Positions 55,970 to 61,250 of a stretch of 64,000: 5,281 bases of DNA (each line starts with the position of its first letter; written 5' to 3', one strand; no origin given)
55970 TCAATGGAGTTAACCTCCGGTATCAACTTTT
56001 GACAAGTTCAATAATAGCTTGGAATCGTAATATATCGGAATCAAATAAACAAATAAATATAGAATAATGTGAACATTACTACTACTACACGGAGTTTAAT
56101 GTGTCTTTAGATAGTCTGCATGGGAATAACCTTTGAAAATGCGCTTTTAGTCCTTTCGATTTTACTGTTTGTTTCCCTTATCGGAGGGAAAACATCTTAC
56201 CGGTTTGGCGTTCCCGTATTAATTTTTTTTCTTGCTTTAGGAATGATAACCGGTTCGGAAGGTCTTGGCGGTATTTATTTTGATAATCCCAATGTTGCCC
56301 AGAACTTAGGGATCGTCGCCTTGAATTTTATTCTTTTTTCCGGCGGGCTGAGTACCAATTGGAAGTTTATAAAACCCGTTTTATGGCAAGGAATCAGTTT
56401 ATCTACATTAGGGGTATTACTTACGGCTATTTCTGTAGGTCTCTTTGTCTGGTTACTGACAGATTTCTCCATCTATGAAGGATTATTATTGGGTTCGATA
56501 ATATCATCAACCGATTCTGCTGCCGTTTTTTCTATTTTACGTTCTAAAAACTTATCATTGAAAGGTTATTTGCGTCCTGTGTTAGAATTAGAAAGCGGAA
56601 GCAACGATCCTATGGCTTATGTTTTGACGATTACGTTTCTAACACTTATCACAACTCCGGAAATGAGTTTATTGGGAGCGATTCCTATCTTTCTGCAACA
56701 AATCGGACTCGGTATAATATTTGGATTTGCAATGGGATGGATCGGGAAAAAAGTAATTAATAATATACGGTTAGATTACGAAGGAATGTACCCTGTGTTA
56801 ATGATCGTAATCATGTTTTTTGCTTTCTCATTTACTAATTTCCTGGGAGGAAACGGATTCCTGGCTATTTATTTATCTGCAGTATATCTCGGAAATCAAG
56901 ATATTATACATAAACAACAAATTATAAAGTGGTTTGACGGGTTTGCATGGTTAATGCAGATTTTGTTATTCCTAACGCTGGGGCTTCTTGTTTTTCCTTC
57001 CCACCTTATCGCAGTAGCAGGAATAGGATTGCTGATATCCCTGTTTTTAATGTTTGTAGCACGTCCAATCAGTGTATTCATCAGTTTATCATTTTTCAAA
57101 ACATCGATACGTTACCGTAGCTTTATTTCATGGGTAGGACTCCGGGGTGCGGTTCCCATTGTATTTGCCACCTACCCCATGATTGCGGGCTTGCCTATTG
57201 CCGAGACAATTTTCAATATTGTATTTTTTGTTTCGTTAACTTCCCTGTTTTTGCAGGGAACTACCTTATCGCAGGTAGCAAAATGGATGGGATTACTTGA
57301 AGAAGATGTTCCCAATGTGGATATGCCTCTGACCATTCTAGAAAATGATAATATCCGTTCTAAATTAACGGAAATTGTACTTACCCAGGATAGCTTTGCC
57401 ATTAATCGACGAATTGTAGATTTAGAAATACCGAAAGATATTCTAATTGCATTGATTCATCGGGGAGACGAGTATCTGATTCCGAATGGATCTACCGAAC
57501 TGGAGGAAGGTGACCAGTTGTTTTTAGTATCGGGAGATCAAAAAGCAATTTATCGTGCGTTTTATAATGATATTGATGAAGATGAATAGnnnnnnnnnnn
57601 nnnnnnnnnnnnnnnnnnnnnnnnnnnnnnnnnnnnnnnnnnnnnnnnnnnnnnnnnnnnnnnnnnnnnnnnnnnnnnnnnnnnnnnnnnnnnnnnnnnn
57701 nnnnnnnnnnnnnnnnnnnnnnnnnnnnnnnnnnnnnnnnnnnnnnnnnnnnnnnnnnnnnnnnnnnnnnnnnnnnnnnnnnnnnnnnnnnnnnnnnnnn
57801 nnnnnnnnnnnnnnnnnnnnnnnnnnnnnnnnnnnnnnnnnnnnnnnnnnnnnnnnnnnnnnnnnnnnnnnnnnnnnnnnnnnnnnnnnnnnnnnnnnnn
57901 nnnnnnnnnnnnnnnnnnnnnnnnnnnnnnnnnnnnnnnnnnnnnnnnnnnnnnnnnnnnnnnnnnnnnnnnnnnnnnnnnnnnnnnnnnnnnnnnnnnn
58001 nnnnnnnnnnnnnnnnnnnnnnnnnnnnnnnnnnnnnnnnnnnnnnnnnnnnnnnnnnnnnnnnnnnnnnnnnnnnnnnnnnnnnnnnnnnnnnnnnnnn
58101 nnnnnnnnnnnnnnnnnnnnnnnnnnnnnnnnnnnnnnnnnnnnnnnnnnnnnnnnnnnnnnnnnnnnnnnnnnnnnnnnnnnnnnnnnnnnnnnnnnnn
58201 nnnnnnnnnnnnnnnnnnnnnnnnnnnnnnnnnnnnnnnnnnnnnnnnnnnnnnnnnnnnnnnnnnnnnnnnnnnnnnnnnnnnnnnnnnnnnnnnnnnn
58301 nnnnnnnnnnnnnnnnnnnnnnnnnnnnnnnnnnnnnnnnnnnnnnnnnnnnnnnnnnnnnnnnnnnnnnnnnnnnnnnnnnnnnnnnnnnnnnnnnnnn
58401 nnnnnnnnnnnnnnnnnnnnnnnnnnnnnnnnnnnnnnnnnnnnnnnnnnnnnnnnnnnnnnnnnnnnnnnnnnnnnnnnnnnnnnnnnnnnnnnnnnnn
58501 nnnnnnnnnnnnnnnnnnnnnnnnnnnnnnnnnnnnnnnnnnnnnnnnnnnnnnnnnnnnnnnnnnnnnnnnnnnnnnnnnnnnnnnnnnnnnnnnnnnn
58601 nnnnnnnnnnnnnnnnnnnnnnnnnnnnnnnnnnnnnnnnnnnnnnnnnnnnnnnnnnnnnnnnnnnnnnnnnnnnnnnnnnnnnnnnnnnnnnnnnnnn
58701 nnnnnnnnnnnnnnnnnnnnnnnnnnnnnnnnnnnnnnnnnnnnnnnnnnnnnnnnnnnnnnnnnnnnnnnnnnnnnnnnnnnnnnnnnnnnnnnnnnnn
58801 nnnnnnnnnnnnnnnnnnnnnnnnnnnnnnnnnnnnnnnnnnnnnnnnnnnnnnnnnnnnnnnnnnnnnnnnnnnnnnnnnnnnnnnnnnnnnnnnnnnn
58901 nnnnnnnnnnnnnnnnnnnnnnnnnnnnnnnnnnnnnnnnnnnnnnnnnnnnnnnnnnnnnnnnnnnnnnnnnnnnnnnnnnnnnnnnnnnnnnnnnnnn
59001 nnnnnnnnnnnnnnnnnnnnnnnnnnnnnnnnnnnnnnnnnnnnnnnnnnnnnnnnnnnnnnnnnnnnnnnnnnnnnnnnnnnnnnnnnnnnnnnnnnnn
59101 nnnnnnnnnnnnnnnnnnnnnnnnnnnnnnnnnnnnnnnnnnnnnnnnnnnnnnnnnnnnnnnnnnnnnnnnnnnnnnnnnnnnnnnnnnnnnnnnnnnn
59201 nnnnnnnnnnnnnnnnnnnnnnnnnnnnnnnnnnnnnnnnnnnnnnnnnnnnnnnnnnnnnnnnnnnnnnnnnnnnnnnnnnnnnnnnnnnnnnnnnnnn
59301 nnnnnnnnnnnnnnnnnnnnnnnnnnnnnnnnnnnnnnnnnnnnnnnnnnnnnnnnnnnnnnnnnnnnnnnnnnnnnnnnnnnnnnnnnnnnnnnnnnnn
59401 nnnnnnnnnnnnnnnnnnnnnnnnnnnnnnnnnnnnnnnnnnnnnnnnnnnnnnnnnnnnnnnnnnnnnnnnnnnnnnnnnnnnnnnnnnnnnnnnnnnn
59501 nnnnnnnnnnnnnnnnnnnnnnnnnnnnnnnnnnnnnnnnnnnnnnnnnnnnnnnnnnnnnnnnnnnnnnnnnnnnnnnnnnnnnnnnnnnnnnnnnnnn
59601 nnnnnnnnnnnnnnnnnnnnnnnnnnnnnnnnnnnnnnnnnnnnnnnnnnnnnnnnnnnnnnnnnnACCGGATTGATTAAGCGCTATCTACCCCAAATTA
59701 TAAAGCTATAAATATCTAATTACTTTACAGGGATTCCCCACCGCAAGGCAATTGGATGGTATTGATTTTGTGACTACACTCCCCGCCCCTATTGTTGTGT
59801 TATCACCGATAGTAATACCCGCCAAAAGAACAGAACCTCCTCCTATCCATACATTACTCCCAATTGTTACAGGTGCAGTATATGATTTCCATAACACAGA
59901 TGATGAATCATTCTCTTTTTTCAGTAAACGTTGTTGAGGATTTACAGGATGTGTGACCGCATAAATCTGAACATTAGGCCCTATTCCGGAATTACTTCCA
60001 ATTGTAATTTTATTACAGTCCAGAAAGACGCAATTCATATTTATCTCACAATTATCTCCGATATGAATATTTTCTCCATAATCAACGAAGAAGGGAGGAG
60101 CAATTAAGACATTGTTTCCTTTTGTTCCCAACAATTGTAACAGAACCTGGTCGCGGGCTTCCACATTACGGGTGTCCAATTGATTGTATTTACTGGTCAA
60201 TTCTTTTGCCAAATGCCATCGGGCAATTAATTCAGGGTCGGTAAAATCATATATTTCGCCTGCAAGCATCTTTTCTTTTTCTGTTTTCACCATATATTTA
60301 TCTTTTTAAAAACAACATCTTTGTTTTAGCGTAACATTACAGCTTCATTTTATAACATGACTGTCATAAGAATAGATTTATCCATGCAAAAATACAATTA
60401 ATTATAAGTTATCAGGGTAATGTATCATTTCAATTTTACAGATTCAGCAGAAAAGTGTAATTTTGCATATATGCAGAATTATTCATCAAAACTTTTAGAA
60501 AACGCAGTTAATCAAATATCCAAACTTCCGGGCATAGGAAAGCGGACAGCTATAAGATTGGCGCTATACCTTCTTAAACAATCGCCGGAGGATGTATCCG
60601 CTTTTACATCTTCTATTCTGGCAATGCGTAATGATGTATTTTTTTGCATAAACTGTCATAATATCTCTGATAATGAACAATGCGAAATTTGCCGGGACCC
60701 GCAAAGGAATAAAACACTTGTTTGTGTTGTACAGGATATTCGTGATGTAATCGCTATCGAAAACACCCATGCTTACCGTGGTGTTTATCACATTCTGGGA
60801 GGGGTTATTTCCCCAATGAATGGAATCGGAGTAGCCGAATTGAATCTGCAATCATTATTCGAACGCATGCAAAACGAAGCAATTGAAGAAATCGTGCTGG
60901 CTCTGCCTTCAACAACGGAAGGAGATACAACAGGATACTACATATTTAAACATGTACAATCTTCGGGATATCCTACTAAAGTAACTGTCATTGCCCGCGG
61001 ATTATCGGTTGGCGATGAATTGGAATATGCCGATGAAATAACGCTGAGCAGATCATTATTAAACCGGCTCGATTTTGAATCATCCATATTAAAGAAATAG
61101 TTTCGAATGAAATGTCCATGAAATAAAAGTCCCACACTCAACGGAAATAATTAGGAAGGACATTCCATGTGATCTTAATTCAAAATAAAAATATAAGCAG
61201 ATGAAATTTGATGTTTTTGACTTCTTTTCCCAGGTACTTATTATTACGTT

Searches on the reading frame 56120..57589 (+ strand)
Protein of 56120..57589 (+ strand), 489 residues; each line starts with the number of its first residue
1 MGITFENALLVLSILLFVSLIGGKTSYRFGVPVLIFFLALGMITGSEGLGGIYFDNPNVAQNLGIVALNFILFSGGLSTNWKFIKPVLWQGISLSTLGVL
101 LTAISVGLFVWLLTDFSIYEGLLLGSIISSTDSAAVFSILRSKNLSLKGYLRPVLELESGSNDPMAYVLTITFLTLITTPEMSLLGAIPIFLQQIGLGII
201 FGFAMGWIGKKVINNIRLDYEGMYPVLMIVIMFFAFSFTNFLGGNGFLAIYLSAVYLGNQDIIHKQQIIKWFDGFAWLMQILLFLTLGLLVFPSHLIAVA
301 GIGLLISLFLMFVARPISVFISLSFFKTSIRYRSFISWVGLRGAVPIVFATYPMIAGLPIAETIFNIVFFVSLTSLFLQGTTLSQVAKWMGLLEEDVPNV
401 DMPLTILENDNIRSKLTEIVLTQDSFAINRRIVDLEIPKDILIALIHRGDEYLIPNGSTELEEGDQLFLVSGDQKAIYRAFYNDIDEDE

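Call 13: search_protein_families(library=pfam, proteins=[window:56120-57589:+])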
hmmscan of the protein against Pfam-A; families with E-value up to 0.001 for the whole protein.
window:56120-57589:+ (489 aa): 2 families
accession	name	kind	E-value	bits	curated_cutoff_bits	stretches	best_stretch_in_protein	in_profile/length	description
PF00999.27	Na_H_Exchanger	-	1.9e-48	165.7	26.2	1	18-389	6-375/375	Sodium/hydrogen exchanger, transmembrane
PF02080.26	TrkA_C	-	2.5e-11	43.8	27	1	416-470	1-57/71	TrkA-C domain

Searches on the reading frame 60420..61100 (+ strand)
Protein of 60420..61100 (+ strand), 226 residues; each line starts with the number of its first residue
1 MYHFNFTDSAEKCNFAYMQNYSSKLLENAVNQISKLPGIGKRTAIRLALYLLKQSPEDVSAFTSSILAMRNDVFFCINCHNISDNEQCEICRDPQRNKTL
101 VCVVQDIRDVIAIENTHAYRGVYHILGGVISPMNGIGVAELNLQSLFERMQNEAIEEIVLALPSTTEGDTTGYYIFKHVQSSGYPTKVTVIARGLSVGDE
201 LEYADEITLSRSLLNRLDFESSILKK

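Call 14: search_protein_families(library=pfam, proteins=[window:60420-61100:+])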
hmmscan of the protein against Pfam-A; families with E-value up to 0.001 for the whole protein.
window:60420-61100:+ (226 aa): 5 families
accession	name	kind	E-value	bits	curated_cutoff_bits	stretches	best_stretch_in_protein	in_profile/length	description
PF13662.12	Toprim_4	-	1.3e-19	70.6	25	1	101-191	3-84/85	Toprim domain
PF21176.3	RecR_HhH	-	2.6e-10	40.4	27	1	27-67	2-42/45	RecR, helix-hairpin-helix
PF21175.2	RecR_C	-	6.8e-10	38.6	22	1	194-216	1-23/24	RecR, C-terminal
PF02132.21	RecR_ZnF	-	2.2e-05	24.6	22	1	73-93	1-21/21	RecR, Cys4-zinc finger domain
PF01751.28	Toprim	-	3.2e-05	24.4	23.1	1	101-184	2-89/96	Toprim domain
